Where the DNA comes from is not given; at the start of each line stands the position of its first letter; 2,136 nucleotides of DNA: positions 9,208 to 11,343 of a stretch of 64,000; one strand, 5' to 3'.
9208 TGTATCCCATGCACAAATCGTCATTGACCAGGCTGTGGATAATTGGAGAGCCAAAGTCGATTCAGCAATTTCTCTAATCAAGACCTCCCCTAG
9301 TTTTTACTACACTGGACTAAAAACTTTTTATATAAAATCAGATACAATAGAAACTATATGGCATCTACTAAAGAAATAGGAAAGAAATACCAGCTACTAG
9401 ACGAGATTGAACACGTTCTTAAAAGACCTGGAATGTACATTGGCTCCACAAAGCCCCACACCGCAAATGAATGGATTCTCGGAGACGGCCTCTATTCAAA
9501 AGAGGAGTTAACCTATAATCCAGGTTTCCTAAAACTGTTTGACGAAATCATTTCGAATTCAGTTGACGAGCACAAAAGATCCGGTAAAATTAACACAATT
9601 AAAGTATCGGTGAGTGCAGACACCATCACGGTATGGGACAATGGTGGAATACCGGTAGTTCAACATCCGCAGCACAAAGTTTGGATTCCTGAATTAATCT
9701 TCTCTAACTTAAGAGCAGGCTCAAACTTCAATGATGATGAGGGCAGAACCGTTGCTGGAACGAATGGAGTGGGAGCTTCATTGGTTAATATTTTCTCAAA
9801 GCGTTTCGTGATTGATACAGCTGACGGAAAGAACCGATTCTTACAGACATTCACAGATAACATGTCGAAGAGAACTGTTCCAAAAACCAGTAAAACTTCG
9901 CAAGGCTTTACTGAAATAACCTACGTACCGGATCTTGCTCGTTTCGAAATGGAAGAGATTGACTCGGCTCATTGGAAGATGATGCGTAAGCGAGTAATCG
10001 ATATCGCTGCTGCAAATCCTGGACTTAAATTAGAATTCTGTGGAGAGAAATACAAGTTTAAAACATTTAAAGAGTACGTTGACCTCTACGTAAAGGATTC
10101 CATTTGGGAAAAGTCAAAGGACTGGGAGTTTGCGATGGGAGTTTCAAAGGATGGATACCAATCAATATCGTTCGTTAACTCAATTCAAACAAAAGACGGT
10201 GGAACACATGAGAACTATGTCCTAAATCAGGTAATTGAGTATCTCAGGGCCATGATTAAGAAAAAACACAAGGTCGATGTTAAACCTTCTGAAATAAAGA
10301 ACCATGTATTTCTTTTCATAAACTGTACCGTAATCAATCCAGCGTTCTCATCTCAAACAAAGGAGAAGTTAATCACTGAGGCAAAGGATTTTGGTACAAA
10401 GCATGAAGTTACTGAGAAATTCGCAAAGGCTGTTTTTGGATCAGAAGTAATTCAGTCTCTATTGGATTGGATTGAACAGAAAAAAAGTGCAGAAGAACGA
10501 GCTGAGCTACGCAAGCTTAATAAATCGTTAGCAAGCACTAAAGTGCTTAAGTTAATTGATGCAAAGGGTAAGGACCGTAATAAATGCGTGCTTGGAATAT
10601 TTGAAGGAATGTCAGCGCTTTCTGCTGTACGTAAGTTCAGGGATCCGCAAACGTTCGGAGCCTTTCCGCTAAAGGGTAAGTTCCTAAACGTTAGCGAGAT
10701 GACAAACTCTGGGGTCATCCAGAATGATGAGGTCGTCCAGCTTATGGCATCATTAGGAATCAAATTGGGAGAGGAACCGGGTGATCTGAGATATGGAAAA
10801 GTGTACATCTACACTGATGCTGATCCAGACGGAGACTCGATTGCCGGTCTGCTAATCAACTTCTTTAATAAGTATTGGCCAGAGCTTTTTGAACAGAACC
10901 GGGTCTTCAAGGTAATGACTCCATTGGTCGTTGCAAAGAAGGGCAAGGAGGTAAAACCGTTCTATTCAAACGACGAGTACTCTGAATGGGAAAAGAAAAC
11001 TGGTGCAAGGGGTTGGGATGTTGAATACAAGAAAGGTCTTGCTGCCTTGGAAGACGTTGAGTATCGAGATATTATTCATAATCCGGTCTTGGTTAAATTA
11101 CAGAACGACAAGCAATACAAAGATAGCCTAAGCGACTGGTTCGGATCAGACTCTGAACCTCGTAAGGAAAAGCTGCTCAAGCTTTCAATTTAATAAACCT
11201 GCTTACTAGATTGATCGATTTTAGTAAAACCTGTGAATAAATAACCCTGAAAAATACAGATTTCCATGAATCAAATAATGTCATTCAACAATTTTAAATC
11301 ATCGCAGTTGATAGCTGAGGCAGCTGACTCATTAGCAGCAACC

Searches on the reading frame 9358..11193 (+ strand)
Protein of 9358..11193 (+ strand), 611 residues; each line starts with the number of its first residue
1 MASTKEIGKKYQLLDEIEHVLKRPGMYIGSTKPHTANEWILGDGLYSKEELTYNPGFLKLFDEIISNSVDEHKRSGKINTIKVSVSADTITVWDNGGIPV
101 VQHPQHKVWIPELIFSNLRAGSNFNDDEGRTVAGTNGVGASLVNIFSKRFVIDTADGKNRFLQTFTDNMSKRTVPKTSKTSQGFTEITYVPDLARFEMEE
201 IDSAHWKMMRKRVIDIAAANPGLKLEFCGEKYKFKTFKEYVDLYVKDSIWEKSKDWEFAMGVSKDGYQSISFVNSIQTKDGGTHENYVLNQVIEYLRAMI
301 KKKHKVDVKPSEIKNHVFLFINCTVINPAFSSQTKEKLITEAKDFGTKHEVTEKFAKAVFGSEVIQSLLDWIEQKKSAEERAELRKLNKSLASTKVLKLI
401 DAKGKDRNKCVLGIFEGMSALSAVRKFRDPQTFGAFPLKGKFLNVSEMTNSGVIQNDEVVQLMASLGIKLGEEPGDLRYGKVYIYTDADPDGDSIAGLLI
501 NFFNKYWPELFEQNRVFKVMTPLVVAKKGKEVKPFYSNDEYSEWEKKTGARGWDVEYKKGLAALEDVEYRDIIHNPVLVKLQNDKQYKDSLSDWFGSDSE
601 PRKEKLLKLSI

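Call 34: search_protein_families(library=phrogs, proteins=[window:9358-11193:+], max_evalue=0.00001)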
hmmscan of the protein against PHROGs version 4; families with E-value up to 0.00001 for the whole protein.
window:9358-11193:+ (611 aa): 3 families
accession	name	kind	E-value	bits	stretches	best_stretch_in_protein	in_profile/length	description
phrog_543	-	DNA, RNA and nucleotide metabolism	3.9e-193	644.3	1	3-605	20-635/661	DNA topoisomerase II large subunit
phrog_7229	-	DNA, RNA and nucleotide metabolism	1.6e-34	120.1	1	452-605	8-161/172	DNA topoisomerase II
phrog_28877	-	DNA, RNA and nucleotide metabolism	1.3e-20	73.7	1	271-605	297-664/1441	DNA topoisomerase II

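Call 57: search_dna_similar(query=window:9358-11193:+, collection=phages, mode=protein, max_rows=12)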
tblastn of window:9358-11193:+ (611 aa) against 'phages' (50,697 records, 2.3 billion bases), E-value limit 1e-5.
Records with a match: 2275; places in all: 2286; records where one place covers at least 80% of the query: 2079.
Best place of each record, by identity: <60% 2275.
By first word of the organism name: Escherichia 676; Klebsiella 336; Salmonella 208; Shigella 89; Aeromonas 81; Acinetobacter 77; Erwinia 69; Vibrio 67; Enterobacter 58; Campylobacter 54; and 60 more.
By host as written in the record: Escherichia coli 283; - 276; Klebsiella pneumoniae 115; Erwinia amylovora 46; Escherichia coli O157:H7 38; Salmonella enterica 30; Aeromonas salmonicida 29; Escherichia coli B 28; and 580 more.
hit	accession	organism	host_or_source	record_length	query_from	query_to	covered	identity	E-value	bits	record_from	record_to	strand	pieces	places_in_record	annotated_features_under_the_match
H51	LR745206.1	uncultured phage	metagenomic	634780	7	608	99%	56.0%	0e+0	700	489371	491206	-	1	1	record has no annotation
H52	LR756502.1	uncultured phage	metagenomic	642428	7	608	99%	55.1%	0e+0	699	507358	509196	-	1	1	record has no annotation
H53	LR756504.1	uncultured phage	metagenomic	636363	1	607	99%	46.5%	1e-167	535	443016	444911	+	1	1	record has no annotation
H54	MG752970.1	Ralstonia phage RsoM2USA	Ralstonia solanacearum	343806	4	571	93%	43.7%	3e-148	479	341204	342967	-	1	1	hypothetical protein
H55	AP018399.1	Xanthomonas phage XacN1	Xanthomonas citri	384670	4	602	98%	41.3%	1e-142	463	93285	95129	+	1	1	DNA topoisomerase II large subunit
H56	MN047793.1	Xanthomonas phage Xoo-sp13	Xanthomonas oryzae pv. oryzae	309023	4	589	96%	42.1%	1e-141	460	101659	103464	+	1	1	DNA topoisomerase II large subunit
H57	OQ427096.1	Xanthomonas phage X1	Xanthomonas campestris pv. campestris ...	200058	5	595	97%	41.5%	9e-145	469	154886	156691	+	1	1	DNA topoisomerase II large subunit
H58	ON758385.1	Xanthomonas phage BUDD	Xanthomonas sp.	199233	5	595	97%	41.1%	1e-142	463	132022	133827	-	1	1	DNA topoisomerase II large subunit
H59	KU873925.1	Pseudomonas phage pf16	Pseudomonas putida PpG1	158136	10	566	91%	42.2%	6e-144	467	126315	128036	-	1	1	hypothetical protein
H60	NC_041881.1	Pseudomonas phage pf16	Pseudomonas putida PpG1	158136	10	566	91%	42.2%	6e-144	467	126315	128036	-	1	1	DNA topoisomerase II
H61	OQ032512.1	Acinetobacter phage nACB2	Acinetobacter halotolerans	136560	10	589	95%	39.7%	1e-117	390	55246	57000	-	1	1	DNA topoisomerase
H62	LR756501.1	uncultured phage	metagenomic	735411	1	606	99%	37.4%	1e-115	385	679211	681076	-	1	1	record has no annotation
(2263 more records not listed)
